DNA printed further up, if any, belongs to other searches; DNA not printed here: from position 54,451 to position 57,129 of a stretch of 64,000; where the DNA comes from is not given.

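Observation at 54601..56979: Orphan 792-aa NERD-like nuclease protein wedged between mnmA and the biotin operon: candidate single-gene defence or DNA-surveillance module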

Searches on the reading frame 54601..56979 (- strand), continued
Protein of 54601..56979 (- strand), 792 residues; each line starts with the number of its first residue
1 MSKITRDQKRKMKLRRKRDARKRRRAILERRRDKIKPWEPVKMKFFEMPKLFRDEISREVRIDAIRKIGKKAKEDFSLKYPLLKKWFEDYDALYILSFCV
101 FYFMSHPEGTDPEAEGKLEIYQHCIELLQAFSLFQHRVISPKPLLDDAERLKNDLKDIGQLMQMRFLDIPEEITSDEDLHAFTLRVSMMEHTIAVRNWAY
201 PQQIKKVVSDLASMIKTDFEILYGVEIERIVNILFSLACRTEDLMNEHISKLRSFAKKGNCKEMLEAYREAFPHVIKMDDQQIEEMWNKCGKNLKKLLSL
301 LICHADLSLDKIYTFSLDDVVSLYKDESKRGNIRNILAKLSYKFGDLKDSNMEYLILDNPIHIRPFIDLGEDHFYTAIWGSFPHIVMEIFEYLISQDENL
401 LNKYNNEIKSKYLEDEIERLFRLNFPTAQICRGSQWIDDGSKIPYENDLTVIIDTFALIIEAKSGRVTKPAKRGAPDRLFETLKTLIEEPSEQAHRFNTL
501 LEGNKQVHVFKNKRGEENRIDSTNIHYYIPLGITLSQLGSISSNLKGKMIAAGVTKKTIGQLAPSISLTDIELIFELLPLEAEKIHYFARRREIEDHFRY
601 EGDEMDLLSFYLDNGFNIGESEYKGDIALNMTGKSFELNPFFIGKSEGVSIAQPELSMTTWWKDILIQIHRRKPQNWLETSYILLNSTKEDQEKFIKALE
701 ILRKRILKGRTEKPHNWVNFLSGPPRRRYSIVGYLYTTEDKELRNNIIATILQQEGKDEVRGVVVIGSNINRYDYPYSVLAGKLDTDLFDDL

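Call 25: search_solved_structures(query=A2, max_evalue=10)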
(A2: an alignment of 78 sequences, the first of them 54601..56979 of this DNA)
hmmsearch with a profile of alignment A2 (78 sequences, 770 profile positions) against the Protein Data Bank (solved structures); distinct sequences matched with E-value up to 10: 2.
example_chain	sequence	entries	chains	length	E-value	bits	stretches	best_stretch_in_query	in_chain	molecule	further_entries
9fhl_S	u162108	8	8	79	0.029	15.7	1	182-244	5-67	Small ribosomal subunit protein eS17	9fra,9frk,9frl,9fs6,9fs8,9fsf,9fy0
6sjv_A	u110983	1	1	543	2.1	9.5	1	245-322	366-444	Maltodextrin-binding protein,Protein E6,Ubiquitin-protein ligase E3A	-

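Call 35: find_related_loci(query=A1, collection=genome_contigs, flank=10000)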
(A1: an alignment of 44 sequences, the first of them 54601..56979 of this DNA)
Query A1 (792 aa) in genome_contigs; peptide patterns used: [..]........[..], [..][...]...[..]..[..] (x = any residue, [..] = any of these).
119 stretches matched a pattern; 48 encode a relative of the query (tblastn E <= 1e-3); 43 distinct loci.
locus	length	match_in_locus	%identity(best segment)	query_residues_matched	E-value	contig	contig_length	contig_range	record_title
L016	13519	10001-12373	78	1-792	0e+0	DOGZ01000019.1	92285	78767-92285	MAG TPA_asm: Candidatus Omnitrophota bacterium isolate UBA10174 contig_10196, whole genome shotgun sequence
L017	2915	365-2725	67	1-789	0e+0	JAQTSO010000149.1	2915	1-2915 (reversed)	MAG: Endomicrobiaceae bacterium isolate STB_19 NODE_142115_length_2915_cov_3.570660_Sandtown_B, whole genome shotgun seq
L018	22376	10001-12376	53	1-792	0e+0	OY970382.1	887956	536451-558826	MAG: uncultured bacterium isolate MFD03726.bin.c.5 genome assembly, chromosome: 1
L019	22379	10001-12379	46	1-792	0e+0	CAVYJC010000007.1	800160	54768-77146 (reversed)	MAG: uncultured Bacteroidetes bacterium isolate MFD05684.bin.1.294 genome assembly, contig: contig_43732, whole genome s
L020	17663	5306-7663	47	1-792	0e+0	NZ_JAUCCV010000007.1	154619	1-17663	MAG: Castellaniella sp. isolate R32x_68d_np_Bin2.2 contig_628, whole genome shotgun sequence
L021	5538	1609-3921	48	12-790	0e+0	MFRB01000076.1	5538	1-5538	MAG: Candidatus Magasanikbacteria bacterium RIFOXYD12_FULL_33_17 rifoxyd3_full_scaffold_3123, whole genome shotgun seque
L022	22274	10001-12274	49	34-792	0e+0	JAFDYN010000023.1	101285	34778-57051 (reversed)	MAG: Bacteroidetes bacterium isolate SZAS-56 BACT-TMP-3__23__length-101285, whole genome shotgun sequence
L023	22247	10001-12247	47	36-792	0e+0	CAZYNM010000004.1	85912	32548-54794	MAG TPA_asm: uncultured Pseudomonadales bacterium isolate SRP292972_co1_113 genome assembly, contig: NODE_238_length_859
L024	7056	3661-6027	47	1-792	0e+0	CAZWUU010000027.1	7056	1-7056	MAG TPA_asm: uncultured Candidatus Saccharibacteria bacterium isolate SRP300315_co1_24 genome assembly, contig: NODE_445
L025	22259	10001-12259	51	36-792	0e+0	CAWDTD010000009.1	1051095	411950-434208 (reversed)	MAG: uncultured delta proteobacterium isolate MFD03726.bin.2.121 genome assembly, contig: contig_36775, whole genome sho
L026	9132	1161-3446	46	30-791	0e+0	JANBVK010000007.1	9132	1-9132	MAG: Patescibacteria group bacterium isolate AMOR_Bin_147 NODE_80_length_9132_cov_11.195914, whole genome shotgun sequen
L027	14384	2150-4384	46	43-788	0e+0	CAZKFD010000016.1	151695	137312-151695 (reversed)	MAG TPA_asm: uncultured Eubacteriales bacterium isolate SRP140028_co1_355 genome assembly, contig: k141_1486462, whole g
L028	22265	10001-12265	46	36-792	0e+0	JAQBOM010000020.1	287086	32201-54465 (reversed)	MAG: Mucilaginibacter sp. isolate RYN_320 scaffold_2410109, whole genome shotgun sequence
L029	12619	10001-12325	43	14-790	0e+0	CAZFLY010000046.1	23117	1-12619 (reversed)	MAG TPA_asm: uncultured Pirellulales bacterium isolate binchicken_co211_181 genome assembly, contig: NODE_1325_length_23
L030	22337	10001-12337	45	12-792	0e+0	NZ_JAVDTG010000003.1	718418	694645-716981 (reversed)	Flavobacterium sp. 2755 Ga0454438_03, whole genome shotgun sequence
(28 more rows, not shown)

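Call 43: search_protein_families(library=pfam, alignment_id=A3, max_evalue=0.00001)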
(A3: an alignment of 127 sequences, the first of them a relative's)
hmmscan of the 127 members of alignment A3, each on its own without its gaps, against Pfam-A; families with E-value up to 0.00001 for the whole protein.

A. member 1, L016:8740-9585:+ (282 aa): 1 family
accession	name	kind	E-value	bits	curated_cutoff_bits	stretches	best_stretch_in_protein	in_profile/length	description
PF09520.16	RE_TdeIII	-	1.8e-72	244.3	27.2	1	13-257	2-242/242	Type II restriction endonuclease, TdeIII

B. families by the number of members that match (of 127 scanned): 128 families (the first 25 are shown)
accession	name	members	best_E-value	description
PF00872.24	Transposase_mut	2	1.6e-104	Transposase, Mutator family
PF14559.12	TPR_19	2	4e-30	Tetratricopeptide repeat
PF02518.31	HATPase_c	2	2.2e-29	Histidine kinase-, DNA gyrase B-, and HSP90-like ATPase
PF12833.13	HTH_18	2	1.2e-21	Helix-turn-helix domain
PF13428.12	TPR_14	2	4.8e-21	Tetratricopeptide repeat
PF00512.31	HisKA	2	9.1e-21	His Kinase A (phospho-acceptor) domain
PF13176.12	TPR_7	2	3.1e-15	Tetratricopeptide repeat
PF13181.12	TPR_8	2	4.1e-15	Tetratricopeptide repeat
PF14279.12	HNH_5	2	1.2e-14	HNH endonuclease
PF00515.34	TPR_1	2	2.7e-14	Tetratricopeptide repeat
PF01844.29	HNH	2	7.7e-08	HNH endonuclease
PF13313.11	DUF4082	1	1.2e-159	Domain of unknown function (DUF4082)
PF00135.34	COesterase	1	9.5e-117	Carboxylesterase family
PF00728.28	Glyco_hydro_20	1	4.3e-93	Glycosyl hydrolase family 20, catalytic domain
PF00923.25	TAL_FSA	1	5.5e-83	Transaldolase/Fructose-6-phosphate aldolase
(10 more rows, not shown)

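Call 44: search_protein_families(library=padloc, alignment_id=A3, max_evalue=0.00001)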
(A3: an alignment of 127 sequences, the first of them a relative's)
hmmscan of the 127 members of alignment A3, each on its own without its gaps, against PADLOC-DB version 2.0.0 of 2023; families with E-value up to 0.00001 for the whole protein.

A. member 1, L016:8740-9585:+ (282 aa): 2 families
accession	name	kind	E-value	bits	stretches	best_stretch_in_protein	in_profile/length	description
PDLC03421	REase_II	-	2.4e-41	140.2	1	10-271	4-264/264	Type II restriction enzyme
PDLC03482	REase_II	-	3.2e-18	64.4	1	43-264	49-268/274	Type II restriction enzyme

B. families by the number of members that match (of 127 scanned): 246 families (the first 25 are shown)
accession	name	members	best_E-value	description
PDLC00292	PtuA1|PtuA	2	6.2e-22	AAA ATPase domain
PDLC00288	PtuA1|PtuA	2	2.4e-19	AAA ATPase domain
PDLC04134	mad2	2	1.4e-12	mads_2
PDLC03972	TmtA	1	1.2e-275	-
PDLC00290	PtuA1|PtuA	1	6.4e-168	AAA ATPase domain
PDLC01995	RtcR_PspF2--CARF_AAA_HTH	1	6e-106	-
PDLC03249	MTase_II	1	2.8e-87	Type II methyltransferase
PDLC00276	PtuA1|PtuA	1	8.2e-85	AAA ATPase domain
PDLC00337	PtuB1|PtuB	1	1.3e-66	Unknown function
PDLC01994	RtcR_PspF1--CARF_AAA_HTH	1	1.1e-56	-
PDLC01993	RtcR--CARF_AAA_HTH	1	4.4e-53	-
PDLC03964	TmtA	1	2e-44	-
PDLC03966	TmtA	1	3.5e-44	-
PDLC03421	REase_II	1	2.4e-41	Type II restriction enzyme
PDLC05009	PDC-S37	1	3.6e-38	-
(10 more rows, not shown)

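Call 45: search_dna_similar(query=window:54601-56979:-, collection=plasmids, mode=protein, max_evalue=0.001, max_rows=25)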
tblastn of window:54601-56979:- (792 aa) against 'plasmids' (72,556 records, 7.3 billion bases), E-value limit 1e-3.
Records with a match: 13; places in all: 14; records where one place covers at least 80% of the query: 1.
Best place of each record, by identity: <60% 13.
By first word of the organism name: Streptomyces 6; Rhizobium 2; Salimicrobium 1; Halobaculum 1; Mycobacterium 1; Bradyrhizobium 1; Komagataeibacter 1.
By predicted mobility (MOB-suite, as given by PLSDB): non-mobilizable 10; conjugative 2; mobilizable 1.
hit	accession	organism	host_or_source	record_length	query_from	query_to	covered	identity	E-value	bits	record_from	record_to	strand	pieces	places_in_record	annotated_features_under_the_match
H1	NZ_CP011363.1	Salimicrobium jeotgali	-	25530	45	781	93%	32.5%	4e-100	348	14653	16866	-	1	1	hypothetical protein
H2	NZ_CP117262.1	Rhizobium tumorigenes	Rubus sp.,pure bacterial culture,Aerial ...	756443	69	627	71%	24.7%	3e-29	133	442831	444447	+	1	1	hypothetical protein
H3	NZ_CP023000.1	Rhizobium sp. 11515TR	Cell culture,agricultural soil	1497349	305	715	52%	27.3%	5e-30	136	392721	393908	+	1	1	record has no annotation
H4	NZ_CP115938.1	Streptomyces goshikiensis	microorganism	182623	195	711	65%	19.3%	2e-8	66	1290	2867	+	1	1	preprotein translocase subunit SecA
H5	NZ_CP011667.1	Streptomyces sp. Mg1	-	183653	195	711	65%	19.3%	2e-8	66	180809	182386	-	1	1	hypothetical protein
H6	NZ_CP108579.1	Streptomyces goshikiensis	-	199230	195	711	65%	19.3%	2e-8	66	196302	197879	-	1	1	preprotein translocase subunit SecA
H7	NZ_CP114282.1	Streptomyces aurantiacus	cell culture,Gobi habitat soil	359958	314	711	50%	22.6%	1e-8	67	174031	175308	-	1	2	preprotein translocase subunit SecA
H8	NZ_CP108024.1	Streptomyces sp. NBC_00316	-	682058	318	700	48%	20.4%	8e-7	61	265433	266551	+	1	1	hypothetical protein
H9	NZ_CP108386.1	Streptomyces sp. NBC_01324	-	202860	359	711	45%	21.9%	2e-7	63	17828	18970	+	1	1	preprotein translocase subunit SecA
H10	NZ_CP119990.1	Halobaculum marinum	cell culture,sediment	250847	334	632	38%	24.2%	2e-8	66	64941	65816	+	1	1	hypothetical protein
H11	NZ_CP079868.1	Mycobacterium sp. SMC-8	Homo sapiens,sputum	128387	446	705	33%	24.3%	2e-6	59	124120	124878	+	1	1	hypothetical protein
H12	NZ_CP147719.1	Bradyrhizobium sp. 2S1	-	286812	446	612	21%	30.7%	1e-5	57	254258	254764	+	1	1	SEC-C metal-binding domain-containing protein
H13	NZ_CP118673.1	Komagataeibacter nataicola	mixed culture,Kombucha tea culture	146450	562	633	9%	41.5%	7e-8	64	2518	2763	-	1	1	hypothetical protein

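Call 46: search_dna_similar(query=window:54601-56979:-, collection=phages, mode=protein, max_evalue=0.001, max_rows=25)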
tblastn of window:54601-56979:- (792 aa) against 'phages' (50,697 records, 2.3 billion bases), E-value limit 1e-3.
No match.

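Call 51: find_related_loci(query=A1, collection=viral_contigs, flank=8000)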
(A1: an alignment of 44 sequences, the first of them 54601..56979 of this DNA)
Query A1 (792 aa) in viral_contigs; peptide patterns used: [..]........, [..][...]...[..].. (x = any residue, [..] = any of these).
23 stretches matched a pattern, but none encodes a relative of the query by tblastn (E <= 1e-3).

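Call 60: search_protein_families(library=pfam, alignment_id=A4, max_evalue=0.05)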
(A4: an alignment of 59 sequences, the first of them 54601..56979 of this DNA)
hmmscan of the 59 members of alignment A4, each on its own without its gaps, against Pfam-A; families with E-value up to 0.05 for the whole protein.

A. member 1, window:54601-56979:- (792 aa): 0 families

B. families by the number of members that match (of 59 scanned): 12 families
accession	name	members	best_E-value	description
PF08378.17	NERD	19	7.6e-05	Nuclease-related domain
PF02810.21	SEC-C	2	2.6e-10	SEC-C motif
PF06662.19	C5-epim_C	1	0.0088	D-glucuronyl C5-epimerase C-terminus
PF01706.21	FliG_C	1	0.0099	FliG C-terminal domain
PF09548.15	Spore_III_AB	1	0.018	Stage III sporulation protein AB (spore_III_AB)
PF01801.21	Cytomega_gL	1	0.021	Cytomegalovirus glycoprotein L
PF00787.29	PX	1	0.021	PX domain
PF06299.18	DUF1045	1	0.024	Protein of unknown function (DUF1045)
PF13635.12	DUF4143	1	0.03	Domain of unknown function (DUF4143)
PF01442.23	Apolipoprotein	1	0.035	Apolipoprotein A1/A4/E domain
PF14644.12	DUF4456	1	0.04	Domain of unknown function (DUF4456)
PF10878.14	DUF2672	1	0.041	Protein of unknown function (DUF2672)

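Call 61: search_protein_families(library=pfam, proteins=[P0242, P0247, P0267, P0207, P0222, P0218, P0235, P0231, P0215, P0057], max_evalue=0.05)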
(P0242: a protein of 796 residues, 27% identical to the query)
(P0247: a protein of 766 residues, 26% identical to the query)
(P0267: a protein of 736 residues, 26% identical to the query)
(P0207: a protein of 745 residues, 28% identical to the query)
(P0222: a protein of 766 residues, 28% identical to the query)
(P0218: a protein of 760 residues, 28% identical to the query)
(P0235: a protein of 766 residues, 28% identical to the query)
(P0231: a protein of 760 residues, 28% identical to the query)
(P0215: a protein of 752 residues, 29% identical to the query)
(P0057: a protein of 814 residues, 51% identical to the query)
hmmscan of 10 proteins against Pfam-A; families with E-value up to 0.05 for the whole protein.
P0242 (796 aa): 0 families

P0247 (766 aa): 0 families

P0267 (736 aa): 1 family
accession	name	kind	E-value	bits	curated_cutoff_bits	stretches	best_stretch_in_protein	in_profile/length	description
PF08378.17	NERD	-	0.04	14.9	22.1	0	368-455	6-91/111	Nuclease-related domain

P0207 (745 aa): 0 families

P0222 (766 aa): 1 family
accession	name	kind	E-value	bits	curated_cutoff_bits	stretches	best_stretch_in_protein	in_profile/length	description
PF08378.17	NERD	-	0.00028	21.8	22.1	1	388-477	5-92/111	Nuclease-related domain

P0218 (760 aa): 2 families
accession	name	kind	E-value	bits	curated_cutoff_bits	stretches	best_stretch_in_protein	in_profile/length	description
PF08378.17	NERD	-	0.015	16.3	22.1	1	383-447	2-65/111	Nuclease-related domain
PF01801.21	Cytomega_gL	-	0.021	14.7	25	0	659-712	31-83/211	Cytomegalovirus glycoprotein L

P0235 (766 aa): 0 families

P0231 (760 aa): 1 family
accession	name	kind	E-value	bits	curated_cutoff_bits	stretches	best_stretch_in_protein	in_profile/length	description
PF08378.17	NERD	-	0.01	16.8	22.1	1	396-473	20-94/111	Nuclease-related domain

P0215 (752 aa): 0 families

P0057 (814 aa): 1 family
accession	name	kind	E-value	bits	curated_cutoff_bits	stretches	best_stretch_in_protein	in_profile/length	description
PF02810.21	SEC-C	-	2.6e-10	40.4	20.4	1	7-23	1-17/19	SEC-C motif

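Call 80: find_encoding_contigs(protein=P0062, flank=8000, max_places=1)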
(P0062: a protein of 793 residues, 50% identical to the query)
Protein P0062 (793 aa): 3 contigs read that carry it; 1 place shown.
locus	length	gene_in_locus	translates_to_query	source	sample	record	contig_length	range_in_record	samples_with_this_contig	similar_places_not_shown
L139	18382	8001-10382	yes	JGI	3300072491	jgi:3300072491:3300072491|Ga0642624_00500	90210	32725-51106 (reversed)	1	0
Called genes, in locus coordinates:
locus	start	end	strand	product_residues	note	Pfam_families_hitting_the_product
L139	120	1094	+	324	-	PF01180:DHO_dh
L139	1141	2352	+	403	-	-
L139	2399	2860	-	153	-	PF01434:Peptidase_M41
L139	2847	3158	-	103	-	PF17862:AAA_lid_3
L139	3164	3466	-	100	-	PF00004:AAA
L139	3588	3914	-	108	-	-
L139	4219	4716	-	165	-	-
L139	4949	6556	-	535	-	PF00239:Resolvase, PF07508:Recombinase (faint), PF13408:Zn_ribbon_recom (weak)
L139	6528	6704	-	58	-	-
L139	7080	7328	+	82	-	-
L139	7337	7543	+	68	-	-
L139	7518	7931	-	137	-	-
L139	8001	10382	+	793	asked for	-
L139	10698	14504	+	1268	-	PF18076:FGAR-AT_N, PF18072:FGAR-AT_linker, PF02769:AIRS_C, PF22689:FGAR-AT_PurM_N-like, PF02769:AIRS_C, PF13507:GATase_5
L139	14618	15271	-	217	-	PF00551:Formyl_trans_N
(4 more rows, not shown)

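Call 81: find_encoding_contigs(protein=P0120, flank=8000, max_places=2)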
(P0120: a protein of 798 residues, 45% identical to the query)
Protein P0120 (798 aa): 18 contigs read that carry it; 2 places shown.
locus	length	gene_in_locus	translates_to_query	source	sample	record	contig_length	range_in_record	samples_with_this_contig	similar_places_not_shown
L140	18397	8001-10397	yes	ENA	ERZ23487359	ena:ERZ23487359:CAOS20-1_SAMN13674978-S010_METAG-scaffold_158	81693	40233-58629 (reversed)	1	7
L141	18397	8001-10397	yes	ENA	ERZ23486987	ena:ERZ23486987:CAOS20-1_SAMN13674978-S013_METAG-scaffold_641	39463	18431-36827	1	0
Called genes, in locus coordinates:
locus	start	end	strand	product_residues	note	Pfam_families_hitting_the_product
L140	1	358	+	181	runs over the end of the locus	PF14340:DUF4395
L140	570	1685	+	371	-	-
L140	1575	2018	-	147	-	-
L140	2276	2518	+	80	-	-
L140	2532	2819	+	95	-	PF13560:HTH_31 (weak), PF12844:HTH_19, PF01381:HTH_3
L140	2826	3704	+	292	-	PF00078:RVT_1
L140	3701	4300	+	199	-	-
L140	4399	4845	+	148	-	-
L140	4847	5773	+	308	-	PF00589:Phage_integrase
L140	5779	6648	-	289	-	PF00589:Phage_integrase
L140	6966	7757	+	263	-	-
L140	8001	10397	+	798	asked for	-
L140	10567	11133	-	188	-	PF04545:Sigma70_r4 (weak)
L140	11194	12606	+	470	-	PF02195:ParB_N, PF17762:HTH_ParB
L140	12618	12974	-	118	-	-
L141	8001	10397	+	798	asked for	-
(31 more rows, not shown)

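Call 82: find_encoding_contigs(protein=P0113, flank=8000, max_places=1)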
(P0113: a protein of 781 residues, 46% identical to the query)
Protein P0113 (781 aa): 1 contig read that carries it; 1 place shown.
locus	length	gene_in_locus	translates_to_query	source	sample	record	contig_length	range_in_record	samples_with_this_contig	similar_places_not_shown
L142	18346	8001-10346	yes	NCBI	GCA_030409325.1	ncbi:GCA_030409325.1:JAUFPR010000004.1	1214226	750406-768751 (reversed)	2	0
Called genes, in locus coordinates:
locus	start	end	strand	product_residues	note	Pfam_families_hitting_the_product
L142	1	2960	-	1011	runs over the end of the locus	PF13620:CarboxypepD_reg, PF13715:CarbopepD_reg_2, PF07715:Plug, PF00593:TonB_dep_Rec_b-barrel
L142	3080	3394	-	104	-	-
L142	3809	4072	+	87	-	PF12844:HTH_19 (weak), PF13443:HTH_26 (faint), PF01381:HTH_3 (weak)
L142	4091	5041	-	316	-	PF18976:DUF5712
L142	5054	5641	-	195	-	-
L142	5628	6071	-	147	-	-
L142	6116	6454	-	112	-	-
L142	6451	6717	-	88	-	PF12728:HTH_17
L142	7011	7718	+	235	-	-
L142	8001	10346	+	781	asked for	-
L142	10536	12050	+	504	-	-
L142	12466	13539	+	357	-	PF04471:Mrr_cat (weak)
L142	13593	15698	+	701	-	-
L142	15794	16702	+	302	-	-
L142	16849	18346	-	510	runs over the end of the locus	-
